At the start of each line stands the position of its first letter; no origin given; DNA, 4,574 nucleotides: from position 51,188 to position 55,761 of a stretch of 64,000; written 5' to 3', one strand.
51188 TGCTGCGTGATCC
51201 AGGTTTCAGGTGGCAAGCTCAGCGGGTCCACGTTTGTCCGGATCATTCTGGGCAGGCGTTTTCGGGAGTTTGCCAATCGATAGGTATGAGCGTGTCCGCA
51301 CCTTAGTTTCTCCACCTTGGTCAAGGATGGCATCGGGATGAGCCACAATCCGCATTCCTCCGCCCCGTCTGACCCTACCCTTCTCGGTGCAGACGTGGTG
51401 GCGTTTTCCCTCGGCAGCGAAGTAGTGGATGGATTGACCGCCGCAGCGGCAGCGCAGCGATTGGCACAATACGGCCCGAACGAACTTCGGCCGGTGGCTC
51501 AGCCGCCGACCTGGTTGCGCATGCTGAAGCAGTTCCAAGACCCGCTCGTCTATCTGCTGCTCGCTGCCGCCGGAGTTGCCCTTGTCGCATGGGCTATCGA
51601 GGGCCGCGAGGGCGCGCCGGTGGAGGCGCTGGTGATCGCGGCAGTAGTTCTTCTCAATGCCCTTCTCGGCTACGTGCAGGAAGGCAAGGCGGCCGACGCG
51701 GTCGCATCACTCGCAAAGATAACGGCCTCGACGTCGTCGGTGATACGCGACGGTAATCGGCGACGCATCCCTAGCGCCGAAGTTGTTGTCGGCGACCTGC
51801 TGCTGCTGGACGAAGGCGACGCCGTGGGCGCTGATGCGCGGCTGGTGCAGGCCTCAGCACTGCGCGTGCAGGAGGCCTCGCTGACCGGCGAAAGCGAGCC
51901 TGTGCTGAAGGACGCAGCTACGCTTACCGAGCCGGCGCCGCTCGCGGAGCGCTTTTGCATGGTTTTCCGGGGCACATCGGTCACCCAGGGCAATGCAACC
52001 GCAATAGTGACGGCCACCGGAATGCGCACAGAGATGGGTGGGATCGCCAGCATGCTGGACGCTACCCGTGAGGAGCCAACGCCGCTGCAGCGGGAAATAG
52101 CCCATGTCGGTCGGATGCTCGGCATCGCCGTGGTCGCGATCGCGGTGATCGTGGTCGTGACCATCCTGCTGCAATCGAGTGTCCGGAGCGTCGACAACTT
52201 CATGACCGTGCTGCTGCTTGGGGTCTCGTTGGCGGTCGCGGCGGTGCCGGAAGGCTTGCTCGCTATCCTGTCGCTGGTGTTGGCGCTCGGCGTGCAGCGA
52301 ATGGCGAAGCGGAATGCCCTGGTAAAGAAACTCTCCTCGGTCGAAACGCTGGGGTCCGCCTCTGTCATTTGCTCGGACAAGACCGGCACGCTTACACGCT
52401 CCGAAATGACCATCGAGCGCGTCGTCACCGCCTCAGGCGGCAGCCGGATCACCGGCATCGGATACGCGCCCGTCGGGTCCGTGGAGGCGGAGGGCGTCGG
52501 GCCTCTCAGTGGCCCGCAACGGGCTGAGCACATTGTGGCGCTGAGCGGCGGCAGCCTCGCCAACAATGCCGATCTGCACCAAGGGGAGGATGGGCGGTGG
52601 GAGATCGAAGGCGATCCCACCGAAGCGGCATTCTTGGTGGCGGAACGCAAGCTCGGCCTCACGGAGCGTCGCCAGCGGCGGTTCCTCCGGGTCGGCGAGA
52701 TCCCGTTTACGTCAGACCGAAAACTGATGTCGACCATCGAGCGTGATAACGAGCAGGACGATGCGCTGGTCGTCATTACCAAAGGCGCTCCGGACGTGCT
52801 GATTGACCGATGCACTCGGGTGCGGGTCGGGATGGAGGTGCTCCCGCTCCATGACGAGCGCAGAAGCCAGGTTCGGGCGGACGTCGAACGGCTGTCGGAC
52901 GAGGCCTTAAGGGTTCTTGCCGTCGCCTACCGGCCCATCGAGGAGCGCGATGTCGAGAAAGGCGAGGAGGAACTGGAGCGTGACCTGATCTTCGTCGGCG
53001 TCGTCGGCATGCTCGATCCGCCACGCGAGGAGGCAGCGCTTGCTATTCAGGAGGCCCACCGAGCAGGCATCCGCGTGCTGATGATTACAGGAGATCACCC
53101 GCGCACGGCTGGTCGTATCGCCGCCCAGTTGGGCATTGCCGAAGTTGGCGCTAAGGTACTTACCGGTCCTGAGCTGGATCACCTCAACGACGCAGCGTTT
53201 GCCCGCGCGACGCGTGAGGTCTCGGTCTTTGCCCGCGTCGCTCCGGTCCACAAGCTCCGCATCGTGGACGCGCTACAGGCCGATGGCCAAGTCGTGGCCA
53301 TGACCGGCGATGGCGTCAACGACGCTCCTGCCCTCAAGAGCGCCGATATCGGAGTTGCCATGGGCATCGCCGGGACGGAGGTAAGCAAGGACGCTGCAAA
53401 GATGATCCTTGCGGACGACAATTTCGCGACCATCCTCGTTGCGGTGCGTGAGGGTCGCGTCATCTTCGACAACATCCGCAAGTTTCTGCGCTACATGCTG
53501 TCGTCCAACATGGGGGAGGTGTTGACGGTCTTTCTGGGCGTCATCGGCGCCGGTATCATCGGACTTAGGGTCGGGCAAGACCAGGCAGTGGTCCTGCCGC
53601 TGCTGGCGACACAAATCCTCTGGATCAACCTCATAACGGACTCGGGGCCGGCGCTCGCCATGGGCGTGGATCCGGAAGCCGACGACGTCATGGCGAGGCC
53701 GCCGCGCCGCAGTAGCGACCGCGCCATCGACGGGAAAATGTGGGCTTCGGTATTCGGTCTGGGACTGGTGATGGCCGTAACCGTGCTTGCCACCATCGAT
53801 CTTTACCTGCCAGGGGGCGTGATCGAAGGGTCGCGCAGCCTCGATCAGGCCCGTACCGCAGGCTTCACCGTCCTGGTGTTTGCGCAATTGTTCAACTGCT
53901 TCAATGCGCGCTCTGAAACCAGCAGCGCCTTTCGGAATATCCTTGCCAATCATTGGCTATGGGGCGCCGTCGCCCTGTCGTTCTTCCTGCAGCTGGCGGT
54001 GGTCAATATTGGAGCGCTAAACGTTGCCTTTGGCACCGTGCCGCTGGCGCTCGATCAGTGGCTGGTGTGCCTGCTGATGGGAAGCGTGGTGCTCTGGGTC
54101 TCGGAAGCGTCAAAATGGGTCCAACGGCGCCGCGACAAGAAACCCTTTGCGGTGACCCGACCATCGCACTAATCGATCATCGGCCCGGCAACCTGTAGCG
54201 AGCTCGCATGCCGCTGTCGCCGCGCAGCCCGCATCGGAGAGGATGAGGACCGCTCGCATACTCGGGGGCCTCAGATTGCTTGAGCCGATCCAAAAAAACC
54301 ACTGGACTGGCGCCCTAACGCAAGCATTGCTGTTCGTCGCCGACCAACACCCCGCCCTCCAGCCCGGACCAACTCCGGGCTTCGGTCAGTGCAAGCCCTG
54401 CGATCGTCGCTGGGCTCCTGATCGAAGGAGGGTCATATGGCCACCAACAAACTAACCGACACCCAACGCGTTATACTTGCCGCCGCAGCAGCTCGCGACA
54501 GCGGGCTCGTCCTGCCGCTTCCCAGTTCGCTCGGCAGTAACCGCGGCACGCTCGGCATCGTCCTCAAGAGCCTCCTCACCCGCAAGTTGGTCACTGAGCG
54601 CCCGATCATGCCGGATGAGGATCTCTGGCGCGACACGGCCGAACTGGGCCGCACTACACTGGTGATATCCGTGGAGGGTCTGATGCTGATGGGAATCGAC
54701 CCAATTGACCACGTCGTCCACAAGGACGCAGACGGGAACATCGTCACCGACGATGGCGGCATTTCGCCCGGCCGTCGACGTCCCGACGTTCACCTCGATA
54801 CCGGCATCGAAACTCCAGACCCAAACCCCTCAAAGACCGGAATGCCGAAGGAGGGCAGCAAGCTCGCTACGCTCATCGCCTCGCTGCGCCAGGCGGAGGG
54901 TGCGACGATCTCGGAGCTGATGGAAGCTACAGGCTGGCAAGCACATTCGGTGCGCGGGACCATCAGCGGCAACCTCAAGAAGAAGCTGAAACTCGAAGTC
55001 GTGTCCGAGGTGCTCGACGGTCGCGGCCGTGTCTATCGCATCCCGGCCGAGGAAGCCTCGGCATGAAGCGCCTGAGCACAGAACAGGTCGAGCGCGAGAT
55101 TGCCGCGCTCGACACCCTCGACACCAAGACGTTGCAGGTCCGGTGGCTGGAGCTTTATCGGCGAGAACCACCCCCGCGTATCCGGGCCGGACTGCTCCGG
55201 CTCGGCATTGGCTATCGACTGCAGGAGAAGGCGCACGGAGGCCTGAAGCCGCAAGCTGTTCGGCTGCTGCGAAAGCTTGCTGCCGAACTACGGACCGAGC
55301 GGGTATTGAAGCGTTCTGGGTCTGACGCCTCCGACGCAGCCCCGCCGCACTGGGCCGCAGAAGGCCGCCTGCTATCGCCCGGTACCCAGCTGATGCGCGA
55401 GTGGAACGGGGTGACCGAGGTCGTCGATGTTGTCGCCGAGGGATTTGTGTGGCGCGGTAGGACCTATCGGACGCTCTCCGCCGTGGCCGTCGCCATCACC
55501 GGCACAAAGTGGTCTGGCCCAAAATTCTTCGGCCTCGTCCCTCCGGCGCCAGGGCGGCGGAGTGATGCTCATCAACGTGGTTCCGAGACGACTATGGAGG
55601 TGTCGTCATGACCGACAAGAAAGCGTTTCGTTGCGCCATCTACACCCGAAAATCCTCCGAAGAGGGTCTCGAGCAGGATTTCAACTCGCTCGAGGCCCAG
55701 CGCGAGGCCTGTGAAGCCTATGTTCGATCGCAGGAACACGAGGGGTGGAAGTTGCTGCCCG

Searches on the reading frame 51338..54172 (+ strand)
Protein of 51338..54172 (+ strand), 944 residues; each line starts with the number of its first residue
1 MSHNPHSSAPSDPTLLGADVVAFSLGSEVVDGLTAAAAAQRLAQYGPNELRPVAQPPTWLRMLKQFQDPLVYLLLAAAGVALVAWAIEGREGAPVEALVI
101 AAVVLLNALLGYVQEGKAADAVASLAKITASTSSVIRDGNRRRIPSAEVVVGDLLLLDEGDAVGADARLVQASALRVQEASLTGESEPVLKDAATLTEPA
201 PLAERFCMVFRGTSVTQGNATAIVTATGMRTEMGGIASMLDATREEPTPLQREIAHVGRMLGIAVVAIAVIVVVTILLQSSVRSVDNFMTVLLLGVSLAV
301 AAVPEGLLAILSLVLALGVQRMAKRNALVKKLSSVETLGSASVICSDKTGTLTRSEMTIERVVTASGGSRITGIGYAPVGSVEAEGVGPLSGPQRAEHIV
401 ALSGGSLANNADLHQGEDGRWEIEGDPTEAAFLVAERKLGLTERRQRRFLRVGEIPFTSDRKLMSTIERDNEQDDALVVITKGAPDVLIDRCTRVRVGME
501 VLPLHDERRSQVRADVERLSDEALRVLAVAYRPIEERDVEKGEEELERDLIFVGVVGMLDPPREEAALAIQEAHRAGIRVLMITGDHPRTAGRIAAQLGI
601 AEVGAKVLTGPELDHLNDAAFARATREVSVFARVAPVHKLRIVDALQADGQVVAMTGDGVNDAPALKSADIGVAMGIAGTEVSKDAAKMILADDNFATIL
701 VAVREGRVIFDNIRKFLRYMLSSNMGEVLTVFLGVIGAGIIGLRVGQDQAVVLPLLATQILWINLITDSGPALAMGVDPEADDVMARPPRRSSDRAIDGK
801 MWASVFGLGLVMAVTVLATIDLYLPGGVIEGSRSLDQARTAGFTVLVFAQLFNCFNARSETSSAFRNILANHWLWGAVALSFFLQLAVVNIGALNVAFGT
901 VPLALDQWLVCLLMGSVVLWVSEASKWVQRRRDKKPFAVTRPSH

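Call 25: search_protein_families(library=pfam, proteins=[window:51338-54172:+], max_evalue=0.01)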
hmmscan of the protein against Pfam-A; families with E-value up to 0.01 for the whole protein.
window:51338-54172:+ (944 aa): 7 families
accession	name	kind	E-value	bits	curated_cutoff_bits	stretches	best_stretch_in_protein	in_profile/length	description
PF00689.26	Cation_ATPase_C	-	1.4e-51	175.2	27.3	1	753-928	2-175/175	Cation transporting ATPase, C-terminus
PF00122.25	E1-E2_ATPase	-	3e-47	160.9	28.1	1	128-325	2-181/181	E1-E2 ATPase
PF00702.32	Hydrolase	-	1.1e-22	81.8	26.4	1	343-670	3-191/191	haloacid dehalogenase-like hydrolase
PF13246.12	Cation_ATPase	-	1.9e-20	73.1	21.7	1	407-495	2-91/91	Cation transport ATPase (P-type)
PF00690.31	Cation_ATPase_N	-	6.7e-19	67.8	20.4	1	16-80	4-68/69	Cation transporter/ATPase, N-terminus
PF12710.13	HAD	-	1e-06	29.8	27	1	514-667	44-189/189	haloacid dehalogenase-like hydrolase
PF08282.18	Hydrolase_3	-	2e-06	28.2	20.9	1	643-695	196-247/255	haloacid dehalogenase-like hydrolase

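Call 54: search_protein_families(library=ncbifam, proteins=[window:51338-54172:+], max_evalue=0.001)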
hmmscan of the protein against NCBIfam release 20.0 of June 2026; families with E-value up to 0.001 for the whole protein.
window:51338-54172:+ (944 aa): 21 families
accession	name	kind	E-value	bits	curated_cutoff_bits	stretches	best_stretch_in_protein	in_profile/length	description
TIGR01522.1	ATPase-IIA2_Ca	equivalog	1.7e-188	628.2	798.3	1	21-933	12-854/854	calcium-transporting P-type ATPase, PMR1-type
TIGR01116.1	ATPase-IIA1_Ca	equivalog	9.1e-187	622.7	703.4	1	63-930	2-799/799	calcium-translocating P-type ATPase, SERCA-type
TIGR01106.1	ATPase-IIC_X-K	subfamily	1.3e-145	486.7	946.1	2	25-605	29-612/997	Na,H/K antiporter P-type ATPase subunit alpha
TIGR01523.1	ATPase-IID_K-Na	equivalog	2.4e-143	478.9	645.05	3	401-825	433-859/997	potassium/sodium efflux P-type ATPase, fungal-type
TIGR01517.1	ATPase-IIB_Ca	equivalog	1.8e-138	463.2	507.05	2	408-924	397-875/882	calcium-translocating P-type ATPase, PMCA-type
TIGR01524.1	ATPase-IIIB_Mg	equivalog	2.3e-117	393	610.75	2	444-769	401-708/867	magnesium-translocating P-type ATPase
TIGR01647.1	ATPase-IIIA_H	equivalog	3.8e-115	385.8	615.5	2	32-364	1-309/755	plasma-membrane proton-efflux P-type ATPase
NF011702.0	PRK15122.1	subfamily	1.3e-110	370.9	975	2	443-797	437-773/907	magnesium-translocating P-type ATPase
TIGR01494.1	ATPase_P-type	subfamily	1.2e-86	291.1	62.3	3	99-366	1-236/478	HAD-IC family P-type ATPase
TIGR01657.1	P-ATPase-V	hypoth_equivalog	1.1e-65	221.9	618.25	2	30-608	137-705/1055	ATP13A2 family polyamine export P-type ATPase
TIGR01525.1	ATPase-IB_hvy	subfamily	2.6e-64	218.1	346.25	3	93-366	17-273/560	heavy metal translocating P-type ATPase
TIGR01512.1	ATPase-IB2_Cd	subfamily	9.3e-45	153.2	313.5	3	91-365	15-258/494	cadmium family heavy metal-translocating P-type ATPase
TIGR01511.1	ATPase-IB1_Cu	subfamily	3.8e-43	148.2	397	3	97-364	46-284/542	copper-translocating P-type ATPase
NF008262.1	PRK11033.1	equivalog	9.1e-36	123.6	1005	3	97-367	194-451/731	zinc/cadmium/mercury/lead-transporting ATPase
TIGR01497.1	kdpB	equivalog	9.7e-34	116.5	527.9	2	104-385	77-343/675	potassium-transporting ATPase subunit KdpB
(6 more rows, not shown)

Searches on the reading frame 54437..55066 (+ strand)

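Call 25: search_protein_families(library=pfam, proteins=[window:54437-55066:+], max_evalue=0.01)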
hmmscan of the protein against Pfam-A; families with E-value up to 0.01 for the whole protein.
window:54437-55066:+ (209 aa): 1 family
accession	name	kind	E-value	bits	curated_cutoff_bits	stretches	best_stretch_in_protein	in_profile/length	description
PF11994.14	DUF3489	-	3.9e-25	88.2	29.5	1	137-202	3-68/68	Protein of unknown function (DUF3489)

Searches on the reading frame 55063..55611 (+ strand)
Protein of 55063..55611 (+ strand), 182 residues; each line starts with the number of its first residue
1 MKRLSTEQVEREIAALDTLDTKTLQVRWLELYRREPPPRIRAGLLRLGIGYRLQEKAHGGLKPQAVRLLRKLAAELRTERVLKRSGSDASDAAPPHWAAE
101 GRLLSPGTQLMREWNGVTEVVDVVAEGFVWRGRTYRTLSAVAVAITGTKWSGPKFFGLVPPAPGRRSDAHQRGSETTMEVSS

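Call 25: search_protein_families(library=pfam, proteins=[window:55063-55611:+], max_evalue=0.01)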
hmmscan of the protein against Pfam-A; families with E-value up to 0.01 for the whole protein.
window:55063-55611:+ (182 aa): 1 family
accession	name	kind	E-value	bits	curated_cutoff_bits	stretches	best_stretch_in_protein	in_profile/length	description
PF11149.13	DUF2924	-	1.1e-40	139.5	31.2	1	11-158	2-134/135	Protein of unknown function (DUF2924)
